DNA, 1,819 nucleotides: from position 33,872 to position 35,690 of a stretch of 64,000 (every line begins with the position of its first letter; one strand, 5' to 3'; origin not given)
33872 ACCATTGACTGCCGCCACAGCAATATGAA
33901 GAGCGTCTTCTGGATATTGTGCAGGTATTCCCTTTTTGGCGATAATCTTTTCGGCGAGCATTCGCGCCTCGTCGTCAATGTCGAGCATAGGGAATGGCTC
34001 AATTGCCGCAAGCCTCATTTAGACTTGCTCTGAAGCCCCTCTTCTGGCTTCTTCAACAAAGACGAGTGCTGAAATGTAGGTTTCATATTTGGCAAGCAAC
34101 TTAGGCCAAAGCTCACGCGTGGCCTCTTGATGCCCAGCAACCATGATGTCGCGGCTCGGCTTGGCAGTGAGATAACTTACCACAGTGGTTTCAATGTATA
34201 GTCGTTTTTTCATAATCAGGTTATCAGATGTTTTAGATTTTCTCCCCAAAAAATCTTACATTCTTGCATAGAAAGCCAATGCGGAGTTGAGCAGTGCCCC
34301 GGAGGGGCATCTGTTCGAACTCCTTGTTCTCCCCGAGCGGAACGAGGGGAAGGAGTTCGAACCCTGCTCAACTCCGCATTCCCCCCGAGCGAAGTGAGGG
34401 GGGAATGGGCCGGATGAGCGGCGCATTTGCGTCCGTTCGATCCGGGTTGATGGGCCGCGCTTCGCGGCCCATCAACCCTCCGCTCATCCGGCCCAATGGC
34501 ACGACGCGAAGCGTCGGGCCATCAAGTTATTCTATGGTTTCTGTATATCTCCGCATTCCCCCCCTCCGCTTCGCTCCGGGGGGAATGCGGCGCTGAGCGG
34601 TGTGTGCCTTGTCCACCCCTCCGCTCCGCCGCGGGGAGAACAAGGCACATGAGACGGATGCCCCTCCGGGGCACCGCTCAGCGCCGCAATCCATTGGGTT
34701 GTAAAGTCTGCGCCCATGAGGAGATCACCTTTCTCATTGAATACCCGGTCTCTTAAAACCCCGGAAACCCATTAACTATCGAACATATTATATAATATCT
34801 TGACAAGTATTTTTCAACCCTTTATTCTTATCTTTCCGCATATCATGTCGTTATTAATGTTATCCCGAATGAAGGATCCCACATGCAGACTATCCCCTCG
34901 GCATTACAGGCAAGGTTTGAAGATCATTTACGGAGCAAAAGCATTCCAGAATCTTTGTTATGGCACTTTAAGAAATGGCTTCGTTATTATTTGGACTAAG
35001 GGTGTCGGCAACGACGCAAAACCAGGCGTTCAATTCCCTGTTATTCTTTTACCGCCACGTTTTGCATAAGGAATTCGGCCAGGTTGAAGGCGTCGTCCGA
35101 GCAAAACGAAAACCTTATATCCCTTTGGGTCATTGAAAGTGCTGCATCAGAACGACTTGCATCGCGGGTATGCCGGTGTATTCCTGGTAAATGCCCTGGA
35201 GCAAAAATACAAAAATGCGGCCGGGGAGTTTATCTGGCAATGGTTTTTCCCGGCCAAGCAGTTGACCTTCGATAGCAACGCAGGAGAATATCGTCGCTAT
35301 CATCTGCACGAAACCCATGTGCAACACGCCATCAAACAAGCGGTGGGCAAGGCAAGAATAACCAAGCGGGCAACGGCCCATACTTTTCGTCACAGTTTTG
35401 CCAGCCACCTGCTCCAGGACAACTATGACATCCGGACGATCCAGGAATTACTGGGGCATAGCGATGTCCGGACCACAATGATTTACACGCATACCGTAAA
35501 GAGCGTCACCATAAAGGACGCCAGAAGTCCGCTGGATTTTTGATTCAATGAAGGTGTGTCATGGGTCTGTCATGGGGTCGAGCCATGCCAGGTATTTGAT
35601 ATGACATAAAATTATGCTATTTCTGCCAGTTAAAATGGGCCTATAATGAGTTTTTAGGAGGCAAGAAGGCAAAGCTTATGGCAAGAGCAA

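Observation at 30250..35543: Chromosomal integron with a decayed integrase and a cassette array of TA modules and orphans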

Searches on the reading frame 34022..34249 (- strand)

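Call 37: search_protein_families(library=pfam, proteins=[window:34022-34249:-], max_evalue=1)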
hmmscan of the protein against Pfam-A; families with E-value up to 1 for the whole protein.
window:34022-34249:- (76 aa): 1 family
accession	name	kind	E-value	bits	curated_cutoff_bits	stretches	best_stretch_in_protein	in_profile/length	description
PF23252.1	KH_PARP14_5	-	0.14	12.7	23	1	9-51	20-62/70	PARP14, fifth type I KH domain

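Call 38: search_protein_families(library=ncbifam, proteins=[window:34022-34249:-], max_evalue=0.1)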
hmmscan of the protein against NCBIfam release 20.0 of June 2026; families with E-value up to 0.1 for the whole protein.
window:34022-34249:- (76 aa): 0 families

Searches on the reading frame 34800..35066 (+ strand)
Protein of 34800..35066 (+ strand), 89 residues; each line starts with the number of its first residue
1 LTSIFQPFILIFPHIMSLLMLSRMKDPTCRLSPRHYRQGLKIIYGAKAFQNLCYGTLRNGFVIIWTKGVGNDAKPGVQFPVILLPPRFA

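Call 5: search_protein_families(library=ncbifam, proteins=[window:34800-35066:+], max_evalue=0.01)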
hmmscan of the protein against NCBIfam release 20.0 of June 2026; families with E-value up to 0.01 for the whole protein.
window:34800-35066:+ (89 aa): 0 families

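Call 6: search_protein_families(library=pfam, proteins=[window:34800-35066:+], max_evalue=0.01)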
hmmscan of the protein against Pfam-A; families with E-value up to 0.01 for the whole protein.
window:34800-35066:+ (89 aa): 0 families

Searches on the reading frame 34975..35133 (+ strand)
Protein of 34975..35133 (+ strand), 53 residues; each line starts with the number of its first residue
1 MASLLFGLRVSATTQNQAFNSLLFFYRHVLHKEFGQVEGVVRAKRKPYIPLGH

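Call 5: search_protein_families(library=ncbifam, proteins=[window:34975-35133:+], max_evalue=0.01)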
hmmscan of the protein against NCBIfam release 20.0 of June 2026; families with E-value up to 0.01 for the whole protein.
window:34975-35133:+ (53 aa): 2 families
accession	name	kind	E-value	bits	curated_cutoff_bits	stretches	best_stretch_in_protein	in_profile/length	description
TIGR02249.1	integrase_gron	subfamily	3.8e-09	36.3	265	1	7-50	56-99/315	integron integrase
NF011946.0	PRK15417.1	equivalog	0.0055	15.9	435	1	9-46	73-110/337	integron integrase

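Call 6: search_protein_families(library=pfam, proteins=[window:34975-35133:+], max_evalue=0.01)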
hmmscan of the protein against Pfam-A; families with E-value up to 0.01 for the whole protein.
window:34975-35133:+ (53 aa): 1 family
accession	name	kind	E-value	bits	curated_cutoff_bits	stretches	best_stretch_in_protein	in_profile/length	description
PF13495.12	Phage_int_SAM_4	-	1.7e-06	28.8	27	1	9-34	58-83/85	Phage integrase, N-terminal SAM-like domain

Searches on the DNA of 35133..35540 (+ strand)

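Call 67: search_with_rna_model(model_id=R1, sources=[L036, L037, L039, L040, L041, L042, L043, L044, L045, L047, L048, L049, L050, L051, L052, L054, L055, L056, L057, L058, L059, L062, L066, L068, L071, L077, L081, L082, L085, L093, L095, L097, L098, L099, L104, L107, L109, L110, L113, L115], max_evalue=0.001)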
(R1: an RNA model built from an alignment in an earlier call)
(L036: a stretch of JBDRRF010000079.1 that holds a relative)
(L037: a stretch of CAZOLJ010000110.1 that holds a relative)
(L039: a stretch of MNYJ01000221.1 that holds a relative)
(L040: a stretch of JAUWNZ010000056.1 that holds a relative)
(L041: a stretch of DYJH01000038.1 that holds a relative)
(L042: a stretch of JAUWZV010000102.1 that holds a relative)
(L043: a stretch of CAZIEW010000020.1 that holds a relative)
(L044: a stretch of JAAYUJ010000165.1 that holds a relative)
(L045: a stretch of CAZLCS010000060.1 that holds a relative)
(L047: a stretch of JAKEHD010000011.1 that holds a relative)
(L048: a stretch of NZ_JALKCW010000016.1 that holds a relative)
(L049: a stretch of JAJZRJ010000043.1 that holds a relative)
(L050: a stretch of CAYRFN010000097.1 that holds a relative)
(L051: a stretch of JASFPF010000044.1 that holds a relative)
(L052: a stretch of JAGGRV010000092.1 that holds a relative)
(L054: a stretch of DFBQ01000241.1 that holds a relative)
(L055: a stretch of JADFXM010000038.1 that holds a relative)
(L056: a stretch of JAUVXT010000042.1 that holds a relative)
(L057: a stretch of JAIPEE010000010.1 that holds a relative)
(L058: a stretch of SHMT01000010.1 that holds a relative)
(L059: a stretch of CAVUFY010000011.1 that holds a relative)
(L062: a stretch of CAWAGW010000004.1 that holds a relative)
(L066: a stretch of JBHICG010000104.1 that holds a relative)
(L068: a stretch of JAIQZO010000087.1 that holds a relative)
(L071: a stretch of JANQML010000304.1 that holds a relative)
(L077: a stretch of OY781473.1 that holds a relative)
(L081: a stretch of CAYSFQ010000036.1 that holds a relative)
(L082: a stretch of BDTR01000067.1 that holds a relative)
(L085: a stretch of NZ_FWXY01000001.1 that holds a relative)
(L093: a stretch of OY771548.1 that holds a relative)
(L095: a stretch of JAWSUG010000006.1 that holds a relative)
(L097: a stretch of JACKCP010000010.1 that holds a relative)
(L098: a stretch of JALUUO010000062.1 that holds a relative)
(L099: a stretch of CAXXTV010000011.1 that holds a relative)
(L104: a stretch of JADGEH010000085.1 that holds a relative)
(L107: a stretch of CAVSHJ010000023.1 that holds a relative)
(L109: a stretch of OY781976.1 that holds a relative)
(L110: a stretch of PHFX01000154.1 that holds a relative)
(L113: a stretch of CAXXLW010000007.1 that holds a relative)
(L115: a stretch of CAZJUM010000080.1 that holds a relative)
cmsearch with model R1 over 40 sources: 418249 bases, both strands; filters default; matches with E-value up to 0.001: 27.
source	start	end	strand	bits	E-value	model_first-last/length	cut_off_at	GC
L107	4274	4359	-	56.1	1.6e-10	1-71/71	no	0.5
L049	1152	1207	-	51.6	2e-09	1-71/71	no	0.54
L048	4134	4223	-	46.6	3.2e-08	1-71/71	no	0.59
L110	3857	3912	-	46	4.5e-08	1-71/71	no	0.45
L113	4595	4665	-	44.5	1e-07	1-71/71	no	0.63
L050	2391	2515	-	43.1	2.3e-07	1-71/71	no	0.49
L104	256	350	-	41.5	5.5e-07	1-71/71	no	0.55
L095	315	397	-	41.1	7.1e-07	1-71/71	no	0.67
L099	2252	2336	-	40.4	1e-06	1-71/71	no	0.49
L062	2880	2964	-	39.1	2.2e-06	1-71/71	no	0.58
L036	723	776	-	37.5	5.3e-06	1-71/71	no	0.48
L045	4148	4218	-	36.6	8.6e-06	1-71/71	no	0.55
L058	1393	1473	-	35.7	1.5e-05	1-71/71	no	0.47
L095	3430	3497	-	35.7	1.5e-05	1-71/71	no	0.6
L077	4753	4834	-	34.9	2.3e-05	1-71/71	no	0.54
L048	392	478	-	33.4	5.2e-05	1-71/71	no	0.51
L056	3451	3505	-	32.4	9.1e-05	1-71/71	no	0.58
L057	772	852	-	32.4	9.2e-05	1-71/71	no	0.48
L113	4115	4185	-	31.9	0.00012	1-71/71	no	0.61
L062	4390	4445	-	31.2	0.00018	1-71/71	no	0.54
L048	1101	1187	-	31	0.00021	1-71/71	no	0.55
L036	3397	3452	-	30.7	0.00024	1-71/71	no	0.57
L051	1167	1285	-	30.6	0.00025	1-71/71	no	0.49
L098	1430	1486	-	30.6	0.00026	1-71/71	no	0.51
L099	439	492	-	30.4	0.00028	1-71/71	no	0.52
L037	3521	3578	-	29.4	0.0005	1-71/71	no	0.64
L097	2515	2570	-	28.4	0.0009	1-71/71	no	0.52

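Call 69: search_with_rna_model(model_id=R1, sources=[L001, L002, L005, L006, L008, L009, L010, L011, L014, L016, L018, L019, L020, L021, L023, L025, L026, L027, L032, L035], max_evalue=0.01)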
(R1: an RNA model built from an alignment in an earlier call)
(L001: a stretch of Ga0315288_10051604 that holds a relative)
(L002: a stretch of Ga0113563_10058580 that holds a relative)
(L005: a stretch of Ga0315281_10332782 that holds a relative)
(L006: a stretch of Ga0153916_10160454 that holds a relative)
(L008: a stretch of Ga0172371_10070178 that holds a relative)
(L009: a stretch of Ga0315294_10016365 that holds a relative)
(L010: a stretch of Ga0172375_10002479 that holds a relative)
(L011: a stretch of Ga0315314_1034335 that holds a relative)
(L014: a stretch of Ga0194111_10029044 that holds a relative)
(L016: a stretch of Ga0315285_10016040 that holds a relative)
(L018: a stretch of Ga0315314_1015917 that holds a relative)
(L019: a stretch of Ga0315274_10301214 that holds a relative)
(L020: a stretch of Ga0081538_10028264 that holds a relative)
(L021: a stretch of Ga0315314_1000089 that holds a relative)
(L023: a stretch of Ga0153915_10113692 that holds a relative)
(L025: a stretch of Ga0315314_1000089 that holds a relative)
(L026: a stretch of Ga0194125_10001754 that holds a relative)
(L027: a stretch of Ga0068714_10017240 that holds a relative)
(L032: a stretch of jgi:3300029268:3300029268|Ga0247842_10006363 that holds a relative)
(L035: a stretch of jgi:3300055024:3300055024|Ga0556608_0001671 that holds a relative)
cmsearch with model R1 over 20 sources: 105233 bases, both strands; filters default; matches with E-value up to 0.01: 49.
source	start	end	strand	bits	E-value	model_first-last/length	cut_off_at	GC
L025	2994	3061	+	60.7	3e-12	1-71/71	no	0.62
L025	954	1038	+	58.9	8.2e-12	1-71/71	no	0.6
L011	1654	1713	+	56.7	2.8e-11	1-71/71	no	0.57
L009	2054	2117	+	55.5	5.7e-11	1-71/71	no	0.55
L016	2435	2498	+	55.5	5.7e-11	1-71/71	no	0.55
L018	3232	3285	-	55.1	6.9e-11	1-71/71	no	0.56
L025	1722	1781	+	55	7.3e-11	1-71/71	no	0.6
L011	2495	2577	+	54.5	9.6e-11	1-71/71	no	0.55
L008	239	293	+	51.1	6.5e-10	1-71/71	no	0.58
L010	3176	3230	-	51.1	6.5e-10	1-71/71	no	0.58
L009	7799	7854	+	50.1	1.2e-09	1-71/71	no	0.57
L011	764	816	+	48.9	2.3e-09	1-71/71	no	0.49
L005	332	390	+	48.2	3.4e-09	1-71/71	no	0.61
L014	4281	4339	+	47.9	3.8e-09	1-71/71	no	0.61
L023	2075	2133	+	47.5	5e-09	1-71/71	no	0.61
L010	5637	5690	-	45.5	1.5e-08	1-71/71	no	0.54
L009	5367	5448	+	45.5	1.6e-08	1-71/71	no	0.59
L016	5748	5829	+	45.5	1.6e-08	1-71/71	no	0.59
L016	122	175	+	44.8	2.3e-08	1-71/71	no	0.59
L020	1753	1830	+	44.7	2.4e-08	1-71/71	no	0.67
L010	8241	8326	-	43.5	4.7e-08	1-71/71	no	0.47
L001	764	822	-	43.3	5.2e-08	1-71/71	no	0.58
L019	606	659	-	42.7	7.4e-08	1-71/71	no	0.5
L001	1665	1724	-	42.3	9.2e-08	1-71/71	no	0.58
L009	6810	6863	+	41.2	1.7e-07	1-71/71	no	0.57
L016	7191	7244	+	41.2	1.7e-07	1-71/71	no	0.57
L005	926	984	+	40.5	2.5e-07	1-71/71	no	0.58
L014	1808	1865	+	39.4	4.7e-07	1-71/71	no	0.59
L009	1407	1513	+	38.9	6e-07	1-71/71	no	0.64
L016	1788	1894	+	38.9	6e-07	1-71/71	no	0.64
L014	2627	2681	+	37.7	1.2e-06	1-71/71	no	0.58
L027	2601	2654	+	36.6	2.3e-06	1-71/71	no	0.54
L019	395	485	-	35.9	3.3e-06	1-71/71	no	0.6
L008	1808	1873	+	34.6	6.7e-06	1-71/71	no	0.41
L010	1596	1661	-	34.6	6.7e-06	1-71/71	no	0.41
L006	209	261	-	33.6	1.2e-05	1-71/71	no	0.58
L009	4260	4328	+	31.7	3.4e-05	1-71/71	no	0.58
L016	4641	4709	+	31.7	3.4e-05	1-71/71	no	0.58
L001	3236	3288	-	29.5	0.00012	1-71/71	no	0.57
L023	929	1051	+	29.1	0.00015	1-71/71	no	0.55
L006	1907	1964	-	28.7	0.00018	1-71/71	no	0.59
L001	2376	2444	-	27.8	0.00031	1-71/71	no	0.58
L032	745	797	-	26.5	0.00062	1-71/71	no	0.53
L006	1218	1300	-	25.9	0.00087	1-71/71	no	0.58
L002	485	540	+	24.5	0.0019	1-71/71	no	0.62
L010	3777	3820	-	22.8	0.0051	1-71/71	no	0.55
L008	793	875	+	22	0.0079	1-71/71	no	0.59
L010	2594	2676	-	22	0.0079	1-71/71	no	0.59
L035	271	372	-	21.8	0.0087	1-71/71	no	0.58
